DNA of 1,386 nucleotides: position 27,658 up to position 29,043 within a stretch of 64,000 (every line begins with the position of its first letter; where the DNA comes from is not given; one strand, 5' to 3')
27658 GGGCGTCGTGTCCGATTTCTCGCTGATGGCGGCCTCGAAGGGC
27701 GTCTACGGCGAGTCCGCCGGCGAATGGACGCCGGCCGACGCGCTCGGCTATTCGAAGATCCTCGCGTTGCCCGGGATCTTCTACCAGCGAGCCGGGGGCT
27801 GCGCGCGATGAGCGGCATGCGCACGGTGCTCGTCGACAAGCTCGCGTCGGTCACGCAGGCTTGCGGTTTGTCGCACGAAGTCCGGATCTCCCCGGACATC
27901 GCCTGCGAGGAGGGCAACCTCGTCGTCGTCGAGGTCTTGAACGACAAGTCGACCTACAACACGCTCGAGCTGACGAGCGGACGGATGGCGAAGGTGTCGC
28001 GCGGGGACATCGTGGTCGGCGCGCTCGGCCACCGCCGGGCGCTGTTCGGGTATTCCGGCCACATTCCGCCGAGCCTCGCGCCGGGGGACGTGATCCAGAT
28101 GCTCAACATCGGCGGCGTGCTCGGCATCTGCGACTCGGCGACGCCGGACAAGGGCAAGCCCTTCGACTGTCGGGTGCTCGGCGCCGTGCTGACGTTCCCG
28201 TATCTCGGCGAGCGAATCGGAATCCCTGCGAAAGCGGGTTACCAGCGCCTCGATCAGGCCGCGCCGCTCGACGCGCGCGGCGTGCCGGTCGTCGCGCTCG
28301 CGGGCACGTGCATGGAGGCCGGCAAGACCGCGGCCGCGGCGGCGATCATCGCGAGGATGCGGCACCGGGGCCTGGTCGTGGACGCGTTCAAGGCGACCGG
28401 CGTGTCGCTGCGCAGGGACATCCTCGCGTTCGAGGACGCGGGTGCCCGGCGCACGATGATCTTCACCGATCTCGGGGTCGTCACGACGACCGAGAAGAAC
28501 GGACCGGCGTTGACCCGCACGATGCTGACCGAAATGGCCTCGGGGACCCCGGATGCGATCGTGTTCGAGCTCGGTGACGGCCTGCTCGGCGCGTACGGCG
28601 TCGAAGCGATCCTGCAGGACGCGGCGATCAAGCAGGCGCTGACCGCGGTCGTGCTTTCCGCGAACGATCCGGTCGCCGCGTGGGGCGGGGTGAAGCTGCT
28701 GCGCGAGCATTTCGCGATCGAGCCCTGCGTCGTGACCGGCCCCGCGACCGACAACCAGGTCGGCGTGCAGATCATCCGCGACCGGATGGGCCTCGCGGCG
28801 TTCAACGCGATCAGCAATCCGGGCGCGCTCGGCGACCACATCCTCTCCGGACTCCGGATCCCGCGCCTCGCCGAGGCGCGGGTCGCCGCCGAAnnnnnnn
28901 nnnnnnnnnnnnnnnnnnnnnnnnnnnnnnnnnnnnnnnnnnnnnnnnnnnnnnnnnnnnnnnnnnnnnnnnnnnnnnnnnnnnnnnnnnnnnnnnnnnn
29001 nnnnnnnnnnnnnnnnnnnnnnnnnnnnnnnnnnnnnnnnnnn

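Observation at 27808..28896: Uncharacterised P-loop-like protein translationally coupled inside an arginine operon that lacks argA/argJ/argE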

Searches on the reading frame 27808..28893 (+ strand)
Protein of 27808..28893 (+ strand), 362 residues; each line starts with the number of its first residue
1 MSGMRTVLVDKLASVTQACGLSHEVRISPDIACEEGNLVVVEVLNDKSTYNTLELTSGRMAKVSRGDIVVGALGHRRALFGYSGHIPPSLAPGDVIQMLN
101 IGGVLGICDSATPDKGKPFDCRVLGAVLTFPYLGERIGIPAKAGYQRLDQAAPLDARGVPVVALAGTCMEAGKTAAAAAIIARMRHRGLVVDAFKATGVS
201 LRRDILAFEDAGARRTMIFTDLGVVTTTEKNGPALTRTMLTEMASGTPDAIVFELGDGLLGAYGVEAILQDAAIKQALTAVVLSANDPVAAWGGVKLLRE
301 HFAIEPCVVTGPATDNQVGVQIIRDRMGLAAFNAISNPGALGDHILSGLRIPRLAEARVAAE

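Call 4: search_protein_families(library=pfam, proteins=[window:27808-28893:+], max_evalue=10)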
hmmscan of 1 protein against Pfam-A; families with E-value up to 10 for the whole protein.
window:27808-28893:+ (362 aa): 2 families
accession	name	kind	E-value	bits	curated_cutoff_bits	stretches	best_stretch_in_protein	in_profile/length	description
PF03205.20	MobB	-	0.013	15.8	26.6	1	162-253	2-96/133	Molybdopterin guanine dinucleotide synthesis protein B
PF07755.17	DUF1611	-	0.044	13.6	25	1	159-198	12-50/201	Domain of unknown function (DUF1611_C) P-loop domain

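Call 5: search_protein_families(library=ncbifam, proteins=[window:27808-28893:+], max_evalue=10)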
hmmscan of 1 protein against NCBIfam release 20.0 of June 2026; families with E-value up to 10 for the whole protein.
window:27808-28893:+ (362 aa): 4 families
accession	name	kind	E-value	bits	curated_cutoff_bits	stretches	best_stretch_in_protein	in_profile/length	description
TIGR00176.1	mobB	equivalog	0.0013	18.7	76.2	1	168-236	7-81/155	molybdopterin-guanine dinucleotide biosynthesis protein B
NF007480.0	PRK10070.1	equivalog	0.043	12.6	444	1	221-333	284-393/400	glycine betaine/L-proline ABC transporter ATP-binding protein ProV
NF001989.1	PRK00784.1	equivalog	0.049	12.3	273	1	162-201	3-42/480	cobyric acid synthase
NF002204.1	PRK01077.1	equivalog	0.076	11.9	254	1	161-196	3-38/420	cobyrinic acid a,c-diamide synthase CobB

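Call 6: find_homologous_proteins(query=window:27808-28893:+)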
Query window:27808-28893:+ (362 aa): 6584 proteins with E <= 0.001 among 8000 candidates; the best 120 are listed.
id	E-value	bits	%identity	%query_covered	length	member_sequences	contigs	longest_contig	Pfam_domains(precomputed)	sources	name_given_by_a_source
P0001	2.0e-231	785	100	100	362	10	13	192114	-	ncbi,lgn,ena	-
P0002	8.7e-222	753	95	100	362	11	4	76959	-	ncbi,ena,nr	ncbi:MAG: hypothetical protein KGL36_00275 [Gammaproteobacteria bacterium]|nr:hypothetical protein [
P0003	9.3e-204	694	88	100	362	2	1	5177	-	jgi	jgi:hypothetical protein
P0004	1.0e-202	691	88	100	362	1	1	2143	-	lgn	-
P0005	2.0e-200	683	86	100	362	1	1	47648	-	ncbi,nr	ncbi:MAG: hypothetical protein KGL34_12665 [Gammaproteobacteria bacterium]|nr:hypothetical protein [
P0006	1.4e-198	677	85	100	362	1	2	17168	-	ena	-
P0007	2.1e-198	676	86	100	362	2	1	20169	-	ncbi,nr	ncbi:MAG: hypothetical protein HKM03_03495 [Steroidobacteraceae bacterium]|nr:hypothetical protein [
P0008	4.2e-198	675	85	100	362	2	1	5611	-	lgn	-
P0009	9.9e-198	674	86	100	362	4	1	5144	-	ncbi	-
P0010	3.5e-197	672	85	100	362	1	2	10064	-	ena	-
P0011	6.8e-197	671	86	100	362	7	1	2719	-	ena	-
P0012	1.5e-195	667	83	100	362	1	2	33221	-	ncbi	-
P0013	3.3e-195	666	83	100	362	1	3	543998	-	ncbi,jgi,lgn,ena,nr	ncbi:MAG TPA: hypothetical protein VMV25_06440 [Steroidobacteraceae bacterium]|nr:hypothetical prote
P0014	1.5e-194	664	83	100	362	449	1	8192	-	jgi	jgi:hypothetical protein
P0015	1.6e-194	664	84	100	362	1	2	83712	-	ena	-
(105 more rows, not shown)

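Call 8: search_solved_structures(query=window:27808-28893:+, max_evalue=10, show_alignments=2)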
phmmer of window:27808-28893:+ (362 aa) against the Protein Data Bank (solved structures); distinct sequences matched with E-value up to 10: 0.

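Call 12: find_encoding_contigs(protein=P0001, flank=10000, max_places=3)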
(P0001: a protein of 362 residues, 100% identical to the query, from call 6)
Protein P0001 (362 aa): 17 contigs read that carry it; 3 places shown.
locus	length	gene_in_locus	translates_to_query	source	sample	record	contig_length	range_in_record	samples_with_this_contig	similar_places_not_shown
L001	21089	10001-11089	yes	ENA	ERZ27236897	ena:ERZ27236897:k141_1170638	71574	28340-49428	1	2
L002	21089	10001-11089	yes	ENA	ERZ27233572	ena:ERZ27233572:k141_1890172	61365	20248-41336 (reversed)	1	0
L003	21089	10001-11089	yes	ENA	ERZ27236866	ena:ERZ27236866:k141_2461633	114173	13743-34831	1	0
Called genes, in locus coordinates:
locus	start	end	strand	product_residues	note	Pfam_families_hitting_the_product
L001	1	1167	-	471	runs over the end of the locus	PF00072:Response_reg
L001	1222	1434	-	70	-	-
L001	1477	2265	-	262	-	PF01061:ABC2_membrane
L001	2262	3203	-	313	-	PF00005:ABC_tran, PF13304:AAA_21 (weak)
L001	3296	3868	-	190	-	-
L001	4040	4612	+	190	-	PF05280:FlhC (faint)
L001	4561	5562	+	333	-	PF09296:NUDIX-like, PF09297:Zn_ribbon_NUD, PF00293:NUDIX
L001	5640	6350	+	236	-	PF01925:TauE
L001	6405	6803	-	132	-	-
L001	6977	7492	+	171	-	PF03737:RraA-like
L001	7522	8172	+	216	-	PF04893:Yip1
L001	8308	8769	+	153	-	PF01316:Arg_repressor, PF02863:Arg_repressor_C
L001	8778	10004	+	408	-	PF00764:Arginosuc_synth, PF20979:Arginosuc_syn_C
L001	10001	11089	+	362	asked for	-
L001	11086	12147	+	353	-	PF01118:Semialdhyde_dh, PF22698:Semialdhyde_dhC_1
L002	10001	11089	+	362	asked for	-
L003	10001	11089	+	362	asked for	-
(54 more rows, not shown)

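Call 15: search_protein_representatives(protein=window:27808-28893:+)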
Query: 362 residues. Proteins with E-value up to 0.001 (for the whole library): 1448; up to 1e-10: 862; up to 1e-30: 203. The best 150 are listed.
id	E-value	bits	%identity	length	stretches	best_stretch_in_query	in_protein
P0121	1.9e-175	599.3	76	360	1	2-351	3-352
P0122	2.3e-123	428.0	75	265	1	98-362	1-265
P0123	1.8e-121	421.8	84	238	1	60-297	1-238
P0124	1.9e-109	382.3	68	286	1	4-269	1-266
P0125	4.0e-102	358.2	71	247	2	4-169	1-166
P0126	1.2e-101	356.7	73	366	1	98-340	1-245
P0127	5.4e-98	344.6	78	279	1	4-205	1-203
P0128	5.5e-92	324.9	68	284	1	4-223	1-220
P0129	3.1e-90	319.1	48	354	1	8-349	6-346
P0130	3.0e-88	312.6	47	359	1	6-349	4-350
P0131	4.8e-86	305.4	79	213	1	2-180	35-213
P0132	2.6e-84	299.7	77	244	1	2-173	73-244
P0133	2.9e-81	289.6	82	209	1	1-157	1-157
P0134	1.0e-80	287.9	77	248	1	1-165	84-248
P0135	7.4e-78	278.4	45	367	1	6-346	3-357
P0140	4.8e-74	265.9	46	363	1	7-349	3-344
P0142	2.1e-73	263.8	46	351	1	6-343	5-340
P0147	4.0e-70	253.0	40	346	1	7-341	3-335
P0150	1.2e-69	251.4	42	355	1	8-350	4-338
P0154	8.8e-65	235.4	72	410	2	91-215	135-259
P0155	3.5e-64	233.5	40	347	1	7-347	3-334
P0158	1.2e-62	228.4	43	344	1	7-346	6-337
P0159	5.0e-62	226.4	42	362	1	4-350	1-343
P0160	5.8e-62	226.2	38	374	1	5-353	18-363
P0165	2.8e-60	220.6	40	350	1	4-339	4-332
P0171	2.5e-58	214.2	44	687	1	4-351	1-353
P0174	1.6e-56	208.2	38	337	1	8-348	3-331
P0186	5.8e-53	196.6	38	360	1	7-330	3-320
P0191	3.7e-51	190.6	42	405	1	4-289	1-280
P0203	2.2e-46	175.0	32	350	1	7-339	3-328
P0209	1.7e-45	172.0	35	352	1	7-321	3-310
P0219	5.1e-44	167.1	42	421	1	49-330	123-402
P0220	6.8e-44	166.8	41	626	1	47-345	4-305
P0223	5.2e-43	163.8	58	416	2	98-232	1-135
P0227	1.4e-42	162.4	34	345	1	27-335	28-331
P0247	7.8e-39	150.1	30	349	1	4-331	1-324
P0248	8.4e-39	150.0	85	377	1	169-259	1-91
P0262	4.4e-37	144.4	33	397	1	18-338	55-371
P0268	7.3e-37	143.6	34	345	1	34-336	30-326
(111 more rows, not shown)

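Call 18: search_solved_structures(query=A1, max_evalue=10, show_alignments=3)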
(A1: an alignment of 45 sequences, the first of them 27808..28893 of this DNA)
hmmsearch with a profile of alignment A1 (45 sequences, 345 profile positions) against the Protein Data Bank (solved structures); distinct sequences matched with E-value up to 10: 38.
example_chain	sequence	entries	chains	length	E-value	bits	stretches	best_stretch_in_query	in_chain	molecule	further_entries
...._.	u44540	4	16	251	0.00015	23.9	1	145-193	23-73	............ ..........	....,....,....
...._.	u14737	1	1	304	0.00063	21.8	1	107-181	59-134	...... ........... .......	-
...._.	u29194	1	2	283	0.001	21.1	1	107-181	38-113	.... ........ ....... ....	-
2cnw_D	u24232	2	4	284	0.0011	21.1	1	107-181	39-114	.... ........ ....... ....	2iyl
6cve_A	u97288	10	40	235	0.0012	21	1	148-193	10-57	ATP-dependent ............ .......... BioD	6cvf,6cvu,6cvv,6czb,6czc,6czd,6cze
6nka_A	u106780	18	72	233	0.0012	20.9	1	148-193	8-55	ATP-dependent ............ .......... BioD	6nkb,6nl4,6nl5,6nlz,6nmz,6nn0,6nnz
1okk_D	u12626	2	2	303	0.0013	20.8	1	107-180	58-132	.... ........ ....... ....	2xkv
2q9a_A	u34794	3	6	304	0.0013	20.8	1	107-180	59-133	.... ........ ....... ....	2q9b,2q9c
4oyh_A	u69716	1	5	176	0.0021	20.1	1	146-203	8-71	Molybdopterin-guanine dinucleotide biosynthesis protein B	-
4wop_A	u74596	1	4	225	0.0044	19.1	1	149-193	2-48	ATP-dependent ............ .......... BioD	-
4nkr_A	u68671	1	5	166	0.0067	18.5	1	149-203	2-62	Molybdopterin-guanine dinucleotide biosynthesis protein B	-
1dts_A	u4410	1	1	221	0.015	17.3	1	152-185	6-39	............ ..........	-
1a82_A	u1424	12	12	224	0.015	17.3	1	152-185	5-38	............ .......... | PROTEIN (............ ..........) | DETHIOBIOTIN SYNTHASE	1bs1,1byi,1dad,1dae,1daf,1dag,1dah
2f1r_A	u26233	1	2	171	0.045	15.7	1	150-184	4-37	molybdopterin-guanine dinucleotide biosynthesis protein B (mobB)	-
7osv_A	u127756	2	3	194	0.052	15.5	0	262-294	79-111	DeNovoTIM6-SB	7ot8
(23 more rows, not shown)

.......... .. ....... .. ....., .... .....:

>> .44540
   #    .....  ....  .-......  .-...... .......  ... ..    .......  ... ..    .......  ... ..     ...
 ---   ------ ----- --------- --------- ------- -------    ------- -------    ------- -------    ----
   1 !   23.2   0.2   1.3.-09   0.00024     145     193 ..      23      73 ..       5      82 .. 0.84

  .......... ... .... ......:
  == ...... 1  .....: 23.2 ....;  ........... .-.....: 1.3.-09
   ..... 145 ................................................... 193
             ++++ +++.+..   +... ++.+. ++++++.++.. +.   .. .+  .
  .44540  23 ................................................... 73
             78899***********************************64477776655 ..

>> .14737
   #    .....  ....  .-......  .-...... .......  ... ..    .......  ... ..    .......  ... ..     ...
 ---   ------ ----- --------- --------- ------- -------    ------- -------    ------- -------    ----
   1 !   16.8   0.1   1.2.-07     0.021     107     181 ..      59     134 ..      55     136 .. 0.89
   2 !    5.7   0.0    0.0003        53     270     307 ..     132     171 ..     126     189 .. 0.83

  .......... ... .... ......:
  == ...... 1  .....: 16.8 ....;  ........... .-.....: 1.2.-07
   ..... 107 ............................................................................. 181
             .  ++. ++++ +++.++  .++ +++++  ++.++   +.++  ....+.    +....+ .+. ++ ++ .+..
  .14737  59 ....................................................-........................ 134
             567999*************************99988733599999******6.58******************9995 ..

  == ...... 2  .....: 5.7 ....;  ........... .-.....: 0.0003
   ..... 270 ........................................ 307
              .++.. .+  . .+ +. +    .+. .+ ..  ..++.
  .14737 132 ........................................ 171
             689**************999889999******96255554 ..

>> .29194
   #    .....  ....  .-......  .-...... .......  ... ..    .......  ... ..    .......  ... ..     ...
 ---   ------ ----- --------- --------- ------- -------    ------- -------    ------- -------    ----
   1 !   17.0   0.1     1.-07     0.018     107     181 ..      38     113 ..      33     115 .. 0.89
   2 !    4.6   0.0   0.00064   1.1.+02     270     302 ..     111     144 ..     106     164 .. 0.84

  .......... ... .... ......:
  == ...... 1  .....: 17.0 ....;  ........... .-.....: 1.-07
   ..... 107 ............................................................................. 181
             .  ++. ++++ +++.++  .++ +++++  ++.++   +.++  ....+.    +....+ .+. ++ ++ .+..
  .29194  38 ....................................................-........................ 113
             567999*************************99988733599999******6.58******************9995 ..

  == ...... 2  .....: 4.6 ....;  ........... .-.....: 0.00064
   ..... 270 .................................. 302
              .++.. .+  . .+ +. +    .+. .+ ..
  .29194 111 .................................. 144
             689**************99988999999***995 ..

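Call 19: search_protein_families(library=pfam, alignment_id=A1, max_evalue=0.1)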
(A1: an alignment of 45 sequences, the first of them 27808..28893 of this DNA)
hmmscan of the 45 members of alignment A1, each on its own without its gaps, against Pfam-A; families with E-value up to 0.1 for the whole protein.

A. member 1, window:27808-28893:+ (362 aa): 2 families
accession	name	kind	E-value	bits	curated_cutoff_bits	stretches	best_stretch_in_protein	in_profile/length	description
PF03205.20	MobB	-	0.013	15.8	26.6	1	162-253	2-96/133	Molybdopterin guanine dinucleotide synthesis protein B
PF07755.17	DUF1611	-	0.044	13.6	25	1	159-198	12-50/201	Domain of unknown function (DUF1611_C) P-loop domain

B. families by the number of members that match (of 45 scanned): 20 families
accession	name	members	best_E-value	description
PF01656.29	CbiA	29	3.4e-06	CobQ/CobB/MinD/ParA nucleotide binding domain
PF03205.20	MobB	27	6.4e-06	Molybdopterin guanine dinucleotide synthesis protein B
PF07755.17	DUF1611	27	1.3e-05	Domain of unknown function (DUF1611_C) P-loop domain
PF13500.12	AAA_26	7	0.00018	AAA domain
PF03266.21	NTPase_1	3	0.012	NTPase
PF02606.20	LpxK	2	0.05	Tetraacyldisaccharide-1-P 4'-kinase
PF13604.12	AAA_30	1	8.3e-05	AAA domain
PF02492.25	cobW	1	0.0013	CobW/HypB/UreG, nucleotide-binding domain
PF13245.12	AAA_19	1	0.0034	AAA domain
PF20688.2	GREB1_2nd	1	0.011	GREB1, second domain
PF03308.22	MeaB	1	0.011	Methylmalonyl Co-A mutase-associated GTPase MeaB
PF09619.16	YscW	1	0.018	Type III secretion system lipoprotein chaperone (YscW)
PF00004.35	AAA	1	0.037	ATPase family associated with various cellular activities (AAA)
PF23086.1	Tudor_Coilin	1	0.038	Coilin, C-terminal Tudor domain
PF05423.18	Mycobact_memb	1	0.049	Mycobacterium membrane protein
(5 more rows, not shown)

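Call 26: predict_structure(alignment_id=A1)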
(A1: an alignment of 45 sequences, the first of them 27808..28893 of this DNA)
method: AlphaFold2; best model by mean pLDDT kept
length: 362 residues; sequences in the alignment: 45
mean_pLDDT: 95.3   pTM: 0.92
mean pLDDT of the five models: 95.3, 95.2, 94.9, 94.2, 94.1
residues with pLDDT >= 90: 330; 70-90: 21; 50-70: 11; < 50: 0
segments of 3 or more residues with pLDDT < 50: none
pLDDT, mean of each block of 10 residues (from residue 1): 89 97 97 97 97 98 98 95 98 98 98 96 97 89 88 93 97 98 97 96 97 97 95 97 96 97 97 98 99 99 98 98 98 98 96 64 61
secondary structure, 60 per line:
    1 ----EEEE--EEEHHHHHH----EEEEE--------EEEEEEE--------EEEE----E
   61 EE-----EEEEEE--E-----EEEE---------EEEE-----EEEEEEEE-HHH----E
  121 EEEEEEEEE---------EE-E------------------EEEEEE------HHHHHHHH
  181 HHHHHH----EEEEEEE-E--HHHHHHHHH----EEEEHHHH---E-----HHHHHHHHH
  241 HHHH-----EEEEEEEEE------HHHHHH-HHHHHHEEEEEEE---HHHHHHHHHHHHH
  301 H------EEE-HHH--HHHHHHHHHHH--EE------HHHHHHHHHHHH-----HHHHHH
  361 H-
elements in order: E5-8 E11-13 H14-19 E24-28 E37-43 E52-55 E60-62 E68-73 E82-85 E95-98 E104-111 E120-129 E161-166 H173-186 E191-197 H202-210 E215-218 H219-222 H232-244 E250-258 H265-270 H272-277 E278-284 H288-301 E308-310 H317-327 H338-349 H355-361

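Call 28: fold_search(model_id=the predicted structure, library=pdb)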
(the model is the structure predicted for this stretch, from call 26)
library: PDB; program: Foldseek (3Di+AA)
matches with E <= 10: 1499; with E <= 0.001: 119
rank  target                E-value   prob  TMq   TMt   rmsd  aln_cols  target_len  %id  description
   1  5l3r_A                8.3e-06  1.00  0.39  0.51   6.6       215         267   16  Structure of the GTPase heterodimer of chloroplast SRP54 and FtsY from Arabidopsis thaliana (released 2016-06-08)
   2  5l3r_C                9.3e-06  1.00  0.39  0.50   6.3       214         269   15  Structure of the GTPase heterodimer of chloroplast SRP54 and FtsY from Arabidopsis thaliana (released 2016-06-08)
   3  5gaf_i                9.9e-06  1.00  0.36  0.34  10.5       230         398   18  RNC in complex with SRP (released 2016-02-03)
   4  1dbs                  1.3e-05  1.00  0.35  0.52   6.1       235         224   15  MECHANISTIC IMPLICATIONS AND FAMILY RELATIONSHIPS FROM THE STRUCTURE OF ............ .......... (released 1995-04-20)
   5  3of5_A                1.5e-05  1.00  0.36  0.56   6.3       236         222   14  Crystal Structure of a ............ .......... from Francisella tularensis subsp. tularensis SCHU S4 (released 2011-02-02)
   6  5gad_i                2.5e-05  1.00  0.40  0.33   6.9       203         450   19  RNC-SRP-SR complex early state (released 2016-01-27)
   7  7o9f_B                2.8e-05  1.00  0.38  0.44   6.6       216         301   13  Bacillus subtilis Ffh in complex with ppGpp (released 2022-02-02)
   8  1dae                  2.8e-05  1.00  0.32  0.50   6.1       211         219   14  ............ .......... COMPLEXED WITH 3-(1-AMINOETHYL) NONANEDIOIC ACID (released 1996-06-20)
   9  2og2                  3.1e-05  1.00  0.38  0.44   9.5       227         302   15  Crystal structure of chloroplast FtsY from Arabidopsis thaliana (released 2007-12-11)
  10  4c7o_C                3.8e-05  1.00  0.39  0.47   9.8       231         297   17  The structural basis of FtsY recruitment and GTPase activation by SRP RNA (released 2013-11-20)
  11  1dts                  3.8e-05  1.00  0.35  0.54   5.6       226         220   12  CRYSTAL STRUCTURE OF AN ATP DEPENDENT CARBOXYLASE, DETHIOBIOTIN SYNTHASE, AT 1.65 ANGSTROMS RESOLUTION (released 1995-04-20)
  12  1jpn_A                3.8e-05  1.00  0.38  0.45   8.9       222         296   17  GMPPNP Complex of SRP GTPase NG Domain (released 2002-02-02)
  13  2c03_A                4.0e-05  1.00  0.38  0.45   7.7       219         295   16  GDP COMPLEX OF SRP GTPASE FFH NG DOMAIN (released 2007-02-13)
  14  2xxa_B                4.3e-05  1.00  0.39  0.48   7.0       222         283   15  The Crystal Structure of the Signal Recognition Particle (SRP) in Complex with its Receptor(SR) (released 2011-03-02)
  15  6cy1_B                4.3e-05  1.00  0.37  0.43   6.2       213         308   14  Crystal structure of Signal recognition particle receptor FtsY from Elizabethkingia anophelis (released 2018-05-02)
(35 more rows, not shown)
